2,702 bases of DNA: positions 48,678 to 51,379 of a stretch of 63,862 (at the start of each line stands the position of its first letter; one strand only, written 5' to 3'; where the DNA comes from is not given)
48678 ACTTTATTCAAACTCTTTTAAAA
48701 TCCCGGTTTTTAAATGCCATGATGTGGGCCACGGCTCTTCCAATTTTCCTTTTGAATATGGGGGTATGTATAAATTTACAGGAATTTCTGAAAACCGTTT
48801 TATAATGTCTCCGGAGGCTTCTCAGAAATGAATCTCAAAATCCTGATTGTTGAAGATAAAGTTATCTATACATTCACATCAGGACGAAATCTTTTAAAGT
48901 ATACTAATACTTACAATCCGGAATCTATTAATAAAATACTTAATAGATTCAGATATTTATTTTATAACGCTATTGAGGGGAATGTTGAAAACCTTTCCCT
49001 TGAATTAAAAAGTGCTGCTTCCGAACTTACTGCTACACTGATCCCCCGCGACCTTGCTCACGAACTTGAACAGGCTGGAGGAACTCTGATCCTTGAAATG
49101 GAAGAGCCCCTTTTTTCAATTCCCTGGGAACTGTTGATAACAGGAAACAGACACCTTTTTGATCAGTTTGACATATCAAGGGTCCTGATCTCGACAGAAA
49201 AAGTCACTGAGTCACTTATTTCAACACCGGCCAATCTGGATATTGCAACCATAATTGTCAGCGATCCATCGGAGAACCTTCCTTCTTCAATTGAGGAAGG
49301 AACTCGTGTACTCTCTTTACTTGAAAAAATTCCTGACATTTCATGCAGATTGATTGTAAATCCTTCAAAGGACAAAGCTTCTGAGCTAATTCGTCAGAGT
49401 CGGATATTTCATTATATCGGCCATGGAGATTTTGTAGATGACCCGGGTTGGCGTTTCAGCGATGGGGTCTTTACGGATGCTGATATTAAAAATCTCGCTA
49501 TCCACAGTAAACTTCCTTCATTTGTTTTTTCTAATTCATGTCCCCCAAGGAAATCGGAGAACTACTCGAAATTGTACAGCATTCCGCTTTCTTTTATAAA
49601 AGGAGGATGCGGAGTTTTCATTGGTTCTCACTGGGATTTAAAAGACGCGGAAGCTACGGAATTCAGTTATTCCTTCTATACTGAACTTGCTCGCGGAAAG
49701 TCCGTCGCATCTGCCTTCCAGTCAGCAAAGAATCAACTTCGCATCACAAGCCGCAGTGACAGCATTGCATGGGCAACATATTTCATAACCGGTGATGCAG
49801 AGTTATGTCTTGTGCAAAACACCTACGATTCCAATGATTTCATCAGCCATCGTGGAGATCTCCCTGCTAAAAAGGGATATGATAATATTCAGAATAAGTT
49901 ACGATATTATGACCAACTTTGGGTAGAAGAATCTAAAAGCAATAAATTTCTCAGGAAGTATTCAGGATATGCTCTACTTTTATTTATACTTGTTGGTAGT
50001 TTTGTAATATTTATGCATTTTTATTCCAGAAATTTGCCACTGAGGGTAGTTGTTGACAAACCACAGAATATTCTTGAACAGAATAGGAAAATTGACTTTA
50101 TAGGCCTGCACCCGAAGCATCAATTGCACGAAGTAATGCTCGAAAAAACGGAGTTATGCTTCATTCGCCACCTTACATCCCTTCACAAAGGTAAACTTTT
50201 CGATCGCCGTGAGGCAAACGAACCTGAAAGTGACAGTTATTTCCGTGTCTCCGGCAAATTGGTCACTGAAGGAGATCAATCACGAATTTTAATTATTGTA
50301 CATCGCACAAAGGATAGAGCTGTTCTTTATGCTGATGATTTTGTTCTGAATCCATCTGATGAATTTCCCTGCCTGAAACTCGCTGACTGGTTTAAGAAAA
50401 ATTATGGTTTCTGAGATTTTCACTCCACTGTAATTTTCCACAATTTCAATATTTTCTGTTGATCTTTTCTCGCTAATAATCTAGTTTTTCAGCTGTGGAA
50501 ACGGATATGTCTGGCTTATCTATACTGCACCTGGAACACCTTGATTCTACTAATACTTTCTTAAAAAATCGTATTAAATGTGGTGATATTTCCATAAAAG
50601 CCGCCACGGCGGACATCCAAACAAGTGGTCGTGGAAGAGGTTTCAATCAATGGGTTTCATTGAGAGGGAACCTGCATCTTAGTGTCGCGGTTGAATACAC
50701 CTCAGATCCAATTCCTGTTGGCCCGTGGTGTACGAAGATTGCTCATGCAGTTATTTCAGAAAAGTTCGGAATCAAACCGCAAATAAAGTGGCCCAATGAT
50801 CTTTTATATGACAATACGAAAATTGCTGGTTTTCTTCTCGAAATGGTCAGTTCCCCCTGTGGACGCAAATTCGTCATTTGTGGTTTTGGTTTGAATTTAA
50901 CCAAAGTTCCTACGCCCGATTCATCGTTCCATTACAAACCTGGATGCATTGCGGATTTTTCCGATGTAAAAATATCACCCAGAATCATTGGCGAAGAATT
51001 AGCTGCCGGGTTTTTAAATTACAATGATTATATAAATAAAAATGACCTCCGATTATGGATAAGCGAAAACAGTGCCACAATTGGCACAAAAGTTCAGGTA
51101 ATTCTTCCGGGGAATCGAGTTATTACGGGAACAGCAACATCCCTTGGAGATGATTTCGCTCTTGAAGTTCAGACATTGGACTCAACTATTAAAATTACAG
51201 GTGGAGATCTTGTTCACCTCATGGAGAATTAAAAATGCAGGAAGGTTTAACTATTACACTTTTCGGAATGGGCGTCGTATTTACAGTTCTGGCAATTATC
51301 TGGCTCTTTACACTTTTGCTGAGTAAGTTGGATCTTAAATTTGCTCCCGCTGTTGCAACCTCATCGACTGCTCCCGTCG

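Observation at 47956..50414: Translationally coupled LD-carboxypeptidase and membrane-anchored CHAT protease pair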

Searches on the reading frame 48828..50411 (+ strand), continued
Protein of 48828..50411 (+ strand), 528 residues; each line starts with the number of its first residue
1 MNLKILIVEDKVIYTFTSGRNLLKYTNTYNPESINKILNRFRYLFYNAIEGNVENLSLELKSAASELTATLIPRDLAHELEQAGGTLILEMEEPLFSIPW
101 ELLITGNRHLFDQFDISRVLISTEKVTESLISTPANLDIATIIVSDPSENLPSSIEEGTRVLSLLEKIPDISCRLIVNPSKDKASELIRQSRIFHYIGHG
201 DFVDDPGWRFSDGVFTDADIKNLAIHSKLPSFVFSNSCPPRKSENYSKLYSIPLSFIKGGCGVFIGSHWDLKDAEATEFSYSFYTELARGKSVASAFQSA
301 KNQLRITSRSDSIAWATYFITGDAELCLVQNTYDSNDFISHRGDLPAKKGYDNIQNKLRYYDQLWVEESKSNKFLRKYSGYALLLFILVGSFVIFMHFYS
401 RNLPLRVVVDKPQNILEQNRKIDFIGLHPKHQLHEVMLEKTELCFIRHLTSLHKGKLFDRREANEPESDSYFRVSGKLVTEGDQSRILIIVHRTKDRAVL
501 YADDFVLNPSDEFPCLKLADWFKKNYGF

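Call 42: predict_structure(alignment_id=A3)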
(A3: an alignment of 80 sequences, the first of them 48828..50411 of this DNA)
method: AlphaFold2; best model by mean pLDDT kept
length: 528 residues; sequences in the alignment: 80
mean_pLDDT: 87.5   pTM: 0.66
mean pLDDT of the five models: 87.5, 87.5, 87.2, 87.2, 86.8
residues with pLDDT >= 90: 359; 70-90: 100; 50-70: 42; < 50: 27
segments of 3 or more residues with pLDDT < 50: 338-351, 367-372, 403-408
pLDDT, mean of each block of 10 residues (from residue 1): 97 95 97 96 91 88 97 98 97 96 96 96 77 66 93 96 93 96 96 96 93 97 93 92 82 95 95 94 95 97 87 91 92 56 44 64 55 66 91 85 49 74 89 82 96 93 82 94 92 89 92 95 92
secondary structure, 60 per line:
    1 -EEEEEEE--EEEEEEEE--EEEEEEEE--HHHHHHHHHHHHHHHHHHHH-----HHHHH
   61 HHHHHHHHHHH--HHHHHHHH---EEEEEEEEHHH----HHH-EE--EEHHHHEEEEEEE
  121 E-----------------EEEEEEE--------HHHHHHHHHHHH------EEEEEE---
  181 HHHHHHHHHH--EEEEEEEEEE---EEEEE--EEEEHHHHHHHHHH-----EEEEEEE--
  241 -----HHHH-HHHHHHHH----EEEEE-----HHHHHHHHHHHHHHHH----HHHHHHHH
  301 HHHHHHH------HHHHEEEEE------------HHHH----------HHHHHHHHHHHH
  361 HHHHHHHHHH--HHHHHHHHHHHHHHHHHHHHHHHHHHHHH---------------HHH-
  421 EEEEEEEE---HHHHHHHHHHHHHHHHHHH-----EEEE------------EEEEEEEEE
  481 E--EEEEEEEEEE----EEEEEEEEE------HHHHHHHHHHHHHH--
elements in order: E2-8 E11-18 E21-28 H31-50 H56-71 H74-81 E85-92 H110-113 E114-121 E139-145 H154-165 E172-177 H181-190 E193-202 E206-210 E213-216 H217-226 E232-238 H246-249 H251-258 E263-267 H273-288 H293-307 H314-317 E318-322 H335-338 H349-370 H373-401 E421-428 H432-450 E456-459 E472-481 E484-493 E498-506 H513-526

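Call 46: fold_search(model_id=the predicted structure, library=pdb)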
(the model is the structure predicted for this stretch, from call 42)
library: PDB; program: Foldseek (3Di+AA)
matches with E <= 10: 1178; with E <= 0.001: 29
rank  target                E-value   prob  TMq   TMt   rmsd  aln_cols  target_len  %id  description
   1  8eey_B                1.3e-11  1.00  0.43  0.32   5.5       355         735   11  Cas7-11 in complex with DR-mismatched target RNA, Csx29 and Csx30 (released 2022-11-16)
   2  7y9x_B                1.7e-10  1.00  0.43  0.33   5.5       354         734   11  Structure of the Cas7-11-Csx29-guide RNA complex (released 2022-11-09)
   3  8eex_B                2.9e-10  1.00  0.44  0.34   5.2       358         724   11  Cas7-11 in complex with Csx29 (released 2022-11-16)
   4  7zoq_A                3.1e-10  1.00  0.45  0.31   5.5       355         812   13  Cryo-EM structure of a CRISPR effector in complex with a caspase regulator (released 2022-11-30)
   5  9hn5_A                8.3e-10  1.00  0.41  0.16   7.4       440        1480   12  Cryo-EM structure of human separase bound to phosphorylated SCC1 (100-320 aa) (released 2025-09-03)
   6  9hn4_B                1.6e-09  1.00  0.41  0.16   7.5       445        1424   11  Cryo-EM structure of human separase bound to phosphorylated SCC1 (310-550 aa) (released 2025-09-03)
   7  7nj1_A                1.9e-09  1.00  0.40  0.16   7.4       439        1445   13  CryoEM structure of the human Separase-Securin complex (released 2021-08-04)
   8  7nj0_A                5.8e-09  1.00  0.41  0.20   7.8       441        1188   11  CryoEM structure of the human Separase-Cdk1-cyclin B1-Cks1 complex (released 2021-08-04)
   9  9hma                  6.1e-09  1.00  0.41  0.17   7.5       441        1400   12  Cryo-EM structure of apo human separase (released 2025-09-03)
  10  5fby_A                6.5e-09  1.00  0.42  0.45   6.7       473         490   13  Crystal structure of ctSPD (released 2016-03-30)
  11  9hm7                  8.1e-09  1.00  0.40  0.17   7.7       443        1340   12  Cryo-EM structure of apo human separase with the mutation C2029S (released 2025-09-03)
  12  9hms_C                9.6e-09  1.00  0.42  0.21   6.6       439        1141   12  Cryo-EM structure of human separase bound to SCC1 (310-550 aa) and SA2 (released 2025-09-03)
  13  5fc2_B                1.4e-08  1.00  0.42  0.46   6.5       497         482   11  Structure of a separase in complex with a pAMK peptide containing a phospho-serine (released 2016-03-30)
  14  5fc3_B                1.7e-08  1.00  0.42  0.46   6.8       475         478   13  Structural basis of cohesin cleavage by separase (released 2016-03-30)
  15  9hn0_B                2.5e-08  1.00  0.40  0.14   7.7       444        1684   12  Cryo-EM structure of human separase bound to SCC1 (310-550 aa) (released 2025-09-03)
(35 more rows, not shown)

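Call 48: search_protein_families(library=pfam, proteins=[L002:8173-8487:+, L003:3078-3392:+, L006:8405-8740:+, L007:5888-6230:+, L008:9063-9395:+], max_evalue=10)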
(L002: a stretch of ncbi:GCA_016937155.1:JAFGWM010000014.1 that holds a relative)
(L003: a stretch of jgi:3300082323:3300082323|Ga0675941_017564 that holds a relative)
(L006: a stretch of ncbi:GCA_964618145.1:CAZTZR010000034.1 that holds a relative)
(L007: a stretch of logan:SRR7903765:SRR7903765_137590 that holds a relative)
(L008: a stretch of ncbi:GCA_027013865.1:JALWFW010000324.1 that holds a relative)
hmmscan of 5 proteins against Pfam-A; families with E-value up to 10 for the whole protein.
L002:8173-8487:+ (105 aa): 0 families

L003:3078-3392:+ (105 aa): 0 families

L006:8405-8740:+ (112 aa): 0 families

L007:5888-6230:+ (114 aa): 1 family
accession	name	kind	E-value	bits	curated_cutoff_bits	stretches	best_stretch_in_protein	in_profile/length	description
PF07238.19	PilZ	-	0.15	12.8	22.5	1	40-104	37-101/102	PilZ domain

L008:9063-9395:+ (111 aa): 2 families
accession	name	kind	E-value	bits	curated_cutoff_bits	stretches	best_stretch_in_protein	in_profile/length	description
PF07238.19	PilZ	-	1e-09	39.1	22.5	1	8-95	1-89/102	PilZ domain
PF00047.31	ig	-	0.13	13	21.8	1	8-39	44-75/81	Immunoglobulin domain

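Call 58: search_protein_families(library=padloc, proteins=[window:48828-50411:+], max_evalue=0.01)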
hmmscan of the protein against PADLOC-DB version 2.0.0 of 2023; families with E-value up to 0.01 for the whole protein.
window:48828-50411:+ (528 aa): 1 family
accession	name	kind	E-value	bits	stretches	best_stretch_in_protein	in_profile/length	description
PDLC02016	SAVED_CHAT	-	0.00048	17.2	1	175-322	129-270/498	-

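Call 68: list_cluster_members(proteins=[L002:8173-9114:+, L003:3078-4193:+, L005:5075-5845:+, L006:8405-9103:+, L007:5888-6586:+, L002:6260-6742:+, L003:1219-1701:+, L005:3074-3556:+, L006:6490-6972:+, L007:4052-4534:+])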
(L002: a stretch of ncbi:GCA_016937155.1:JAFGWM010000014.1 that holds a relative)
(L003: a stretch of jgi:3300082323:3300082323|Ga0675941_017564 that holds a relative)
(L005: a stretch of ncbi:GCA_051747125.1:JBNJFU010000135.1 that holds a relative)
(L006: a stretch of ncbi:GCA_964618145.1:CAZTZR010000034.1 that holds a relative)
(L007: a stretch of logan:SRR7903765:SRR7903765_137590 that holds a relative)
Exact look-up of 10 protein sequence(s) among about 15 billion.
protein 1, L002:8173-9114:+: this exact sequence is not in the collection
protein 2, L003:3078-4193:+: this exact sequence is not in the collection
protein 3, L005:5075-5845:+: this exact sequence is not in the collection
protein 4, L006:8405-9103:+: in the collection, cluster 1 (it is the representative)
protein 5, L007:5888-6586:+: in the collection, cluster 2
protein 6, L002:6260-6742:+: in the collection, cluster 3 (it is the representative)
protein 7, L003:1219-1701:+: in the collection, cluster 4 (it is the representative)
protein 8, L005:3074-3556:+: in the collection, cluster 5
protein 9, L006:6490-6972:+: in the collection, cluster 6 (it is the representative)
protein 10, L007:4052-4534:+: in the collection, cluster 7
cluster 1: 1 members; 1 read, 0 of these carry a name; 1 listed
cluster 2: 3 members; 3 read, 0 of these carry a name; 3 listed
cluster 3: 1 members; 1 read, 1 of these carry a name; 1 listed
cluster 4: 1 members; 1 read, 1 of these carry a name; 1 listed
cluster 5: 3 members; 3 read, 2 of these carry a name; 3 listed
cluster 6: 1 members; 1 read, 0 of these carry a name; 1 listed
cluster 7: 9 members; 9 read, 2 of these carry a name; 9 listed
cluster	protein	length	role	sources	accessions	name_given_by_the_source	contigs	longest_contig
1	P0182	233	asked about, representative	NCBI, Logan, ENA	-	-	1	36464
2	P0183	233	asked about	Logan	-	-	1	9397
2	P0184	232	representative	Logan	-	-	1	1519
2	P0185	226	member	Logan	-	-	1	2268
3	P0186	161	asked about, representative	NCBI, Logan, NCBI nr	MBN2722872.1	MAG: hypothetical protein JXR95_02245 [Deltaproteobacteria bacterium] | hypothetical protein [Deltaproteobacteria bacterium]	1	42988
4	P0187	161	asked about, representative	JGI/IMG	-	hypothetical protein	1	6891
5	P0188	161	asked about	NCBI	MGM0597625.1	MAG: hypothetical protein ACQES9_11355 [Myxococcota bacterium]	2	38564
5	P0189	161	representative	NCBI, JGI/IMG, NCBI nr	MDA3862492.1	MAG: hypothetical protein PF689_01340 [Deltaproteobacteria bacterium] | hypothetical protein | hypothetical protein [Deltaproteobacteria bacterium]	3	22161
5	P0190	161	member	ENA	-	-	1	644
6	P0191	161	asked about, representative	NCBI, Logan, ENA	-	-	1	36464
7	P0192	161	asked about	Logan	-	-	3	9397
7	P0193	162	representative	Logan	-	-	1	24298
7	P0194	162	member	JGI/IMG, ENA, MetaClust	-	\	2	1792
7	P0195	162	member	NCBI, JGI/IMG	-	hypothetical protein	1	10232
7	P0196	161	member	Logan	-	-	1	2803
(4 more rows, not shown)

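Call 79: find_encoding_contigs(protein=P0011, flank=6000, max_places=3)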
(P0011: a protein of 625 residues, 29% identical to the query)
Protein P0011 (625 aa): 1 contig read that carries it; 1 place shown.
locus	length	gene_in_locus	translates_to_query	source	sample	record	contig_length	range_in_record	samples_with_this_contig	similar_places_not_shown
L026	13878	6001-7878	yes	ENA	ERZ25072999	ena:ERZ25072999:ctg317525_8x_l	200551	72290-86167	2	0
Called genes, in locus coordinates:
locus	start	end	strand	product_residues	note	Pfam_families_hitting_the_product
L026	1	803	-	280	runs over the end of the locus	PF00482:T2SSF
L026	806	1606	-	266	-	PF08666:SAF, PF16976:RcpC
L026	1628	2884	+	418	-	PF00155:Aminotran_1_2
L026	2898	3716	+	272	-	PF14805:THDPS_N_2, PF00132:Hexapep (faint), PF14602:Hexapep_2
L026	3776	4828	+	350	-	PF01546:Peptidase_M20, PF07687:M20_dimer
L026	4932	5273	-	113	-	PF01740:STAS, PF13466:STAS_2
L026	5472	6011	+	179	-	PF01288:HPPK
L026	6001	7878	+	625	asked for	PF12770:CHAT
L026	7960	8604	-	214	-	PF01725:Ham1p_like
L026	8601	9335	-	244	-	PF01138:RNase_PH, PF03725:RNase_PH_C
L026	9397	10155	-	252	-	PF01520:Amidase_3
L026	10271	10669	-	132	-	PF00072:Response_reg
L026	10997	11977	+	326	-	PF03706:LPG_synthase_TM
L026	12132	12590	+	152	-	PF01351:RNase_HII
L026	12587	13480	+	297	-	PF01513:NAD_kinase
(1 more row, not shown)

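Call 80: find_encoding_contigs(protein=P0010, flank=6000, max_places=3)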
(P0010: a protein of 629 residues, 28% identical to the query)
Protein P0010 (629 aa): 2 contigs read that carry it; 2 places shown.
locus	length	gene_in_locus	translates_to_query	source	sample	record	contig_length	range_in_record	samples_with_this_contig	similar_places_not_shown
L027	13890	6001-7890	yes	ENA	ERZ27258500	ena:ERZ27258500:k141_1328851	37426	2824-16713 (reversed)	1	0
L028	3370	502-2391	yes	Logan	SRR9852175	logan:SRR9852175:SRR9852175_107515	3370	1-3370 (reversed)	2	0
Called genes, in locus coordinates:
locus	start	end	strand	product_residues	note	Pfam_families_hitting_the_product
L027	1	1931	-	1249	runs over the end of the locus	PF00069:Pkinase (weak), PF07714:PK_Tyr_Ser-Thr, PF00069:Pkinase, PF03109:ABC1 (weak), PF13191:AAA_16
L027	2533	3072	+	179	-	-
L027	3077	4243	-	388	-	PF00155:Aminotran_1_2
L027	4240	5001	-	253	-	PF01557:FAA_hydrolase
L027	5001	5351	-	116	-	PF01740:STAS, PF13466:STAS_2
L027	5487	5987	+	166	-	PF01288:HPPK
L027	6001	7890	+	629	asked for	PF12770:CHAT, PF01364:Peptidase_C25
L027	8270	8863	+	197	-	PF02660:G3P_acyltransf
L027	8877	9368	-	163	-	PF07238:PilZ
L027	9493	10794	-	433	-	PF01145:Band_7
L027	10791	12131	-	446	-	PF01145:Band_7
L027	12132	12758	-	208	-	-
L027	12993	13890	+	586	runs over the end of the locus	PF02543:Carbam_trans_N, PF16861:Carbam_trans_C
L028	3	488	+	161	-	?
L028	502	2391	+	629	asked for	PF12770:CHAT, PF01364:Peptidase_C25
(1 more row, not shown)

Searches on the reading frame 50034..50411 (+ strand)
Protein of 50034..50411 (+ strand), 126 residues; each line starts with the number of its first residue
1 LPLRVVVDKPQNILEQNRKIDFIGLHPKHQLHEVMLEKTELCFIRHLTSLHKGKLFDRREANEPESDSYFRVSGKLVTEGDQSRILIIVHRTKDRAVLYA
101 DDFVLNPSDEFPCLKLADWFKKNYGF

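Call 62: find_homologous_proteins(query=A5, max_evalue=0.01)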
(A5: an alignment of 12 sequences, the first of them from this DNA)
Query A5 (12 sequences) (126 aa, profile of the alignment): 1 proteins with E <= 0.01 among 595 candidates.
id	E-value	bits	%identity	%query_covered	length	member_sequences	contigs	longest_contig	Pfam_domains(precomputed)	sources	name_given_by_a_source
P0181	1.6e-25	107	40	62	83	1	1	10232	-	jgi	jgi:hypothetical protein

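Call 87: find_related_loci(query=A5, collection=metagenome_contigs, flank=9000)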
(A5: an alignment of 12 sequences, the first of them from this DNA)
Query A5 (126 aa) in metagenome_contigs; peptide patterns used: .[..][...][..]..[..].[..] (x = any residue, [..] = any of these).
296 stretches matched a pattern; 1 encode a relative of the query (tblastn E <= 1e-3); 1 distinct loci.
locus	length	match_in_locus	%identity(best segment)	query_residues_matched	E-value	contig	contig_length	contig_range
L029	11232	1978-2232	47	40-124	1e-25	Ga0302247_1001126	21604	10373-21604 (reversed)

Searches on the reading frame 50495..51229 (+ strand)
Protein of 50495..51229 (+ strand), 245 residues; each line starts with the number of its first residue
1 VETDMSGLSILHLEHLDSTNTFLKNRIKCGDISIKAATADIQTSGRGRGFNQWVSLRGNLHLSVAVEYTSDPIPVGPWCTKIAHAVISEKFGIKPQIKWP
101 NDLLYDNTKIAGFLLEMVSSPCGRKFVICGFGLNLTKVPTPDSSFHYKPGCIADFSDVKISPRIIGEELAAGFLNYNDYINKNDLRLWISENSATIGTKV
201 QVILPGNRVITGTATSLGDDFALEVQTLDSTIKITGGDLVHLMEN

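Call 3: search_protein_families(library=pfam, proteins=[window:50495-51229:+], max_evalue=0.1)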
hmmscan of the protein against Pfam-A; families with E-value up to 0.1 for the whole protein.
window:50495-51229:+ (245 aa): 3 families
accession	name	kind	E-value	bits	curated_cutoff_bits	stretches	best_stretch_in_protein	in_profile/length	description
PF03099.24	BPL_LplA_LipB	-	1.7e-12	47.8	21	1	16-119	5-119/133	Biotin/lipoate A/B protein ligase family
PF02237.23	BPL_C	-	0.00065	20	21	1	195-241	1-47/48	Biotin protein ligase C terminal domain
PF12573.13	OxoDH_E1alpha_N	-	0.011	15.9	25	1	146-162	11-27/41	2-oxoisovalerate dehydrogenase E1 alpha subunit N terminal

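Call 4: search_protein_families(library=ncbifam, proteins=[window:50495-51229:+], max_evalue=0.1)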
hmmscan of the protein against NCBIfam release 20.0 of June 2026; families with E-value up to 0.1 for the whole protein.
window:50495-51229:+ (245 aa): 11 families
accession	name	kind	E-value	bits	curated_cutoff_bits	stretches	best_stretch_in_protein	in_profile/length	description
TIGR00121.1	birA_ligase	equivalog_domain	4.2e-28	98.5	83.1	1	10-241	2-234/235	biotin--[acetyl-CoA-carboxylase] ligase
NF006206.0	PRK08330.1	equivalog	2.1e-23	82.9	311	1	2-239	5-238/243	biotin--protein ligase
NF006294.0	PRK08477.1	equivalog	5.9e-19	68.3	179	1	8-140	4-136/214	biotin--[acetyl-CoA-carboxylase] ligase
NF008847.0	PRK11886.1-2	equivalog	2.3e-17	63.3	293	1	16-238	87-313/320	bifunctional biotin--[acetyl-CoA-carboxylase] ligase/biotin operon repressor BirA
NF008848.0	PRK11886.1-3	equivalog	1e-16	60.9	362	1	8-136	78-210/319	bifunctional biotin--[acetyl-CoA-carboxylase] ligase/biotin operon repressor BirA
NF008849.0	PRK11886.1-4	equivalog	4.8e-14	52.2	474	1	9-140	80-214/320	bifunctional biotin--[acetyl-CoA-carboxylase] ligase/biotin operon repressor BirA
NF005405.0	PRK06955.1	equivalog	7.4e-14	51.5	312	1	18-137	43-175/300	biotin--[acetyl-CoA-carboxylase] ligase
NF008850.0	PRK11886.1-5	equivalog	8.9e-12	44.8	489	1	12-137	83-211/320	bifunctional biotin--[acetyl-CoA-carboxylase] ligase/biotin operon repressor BirA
NF004607.0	PRK05935.1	equivalog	8.8e-11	42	219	1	13-134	8-132/190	biotin--protein ligase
NF008846.0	PRK11886.1-1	equivalog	4.2e-10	39.4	353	1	7-233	74-299/312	bifunctional biotin--[acetyl-CoA-carboxylase] ligase/biotin operon repressor BirA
NF009862.0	PRK13325.1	equivalog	2.7e-07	29.6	761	1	36-136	112-214/592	bifunctional biotin--[acetyl-CoA-carboxylase] ligase/type III pantothenate kinase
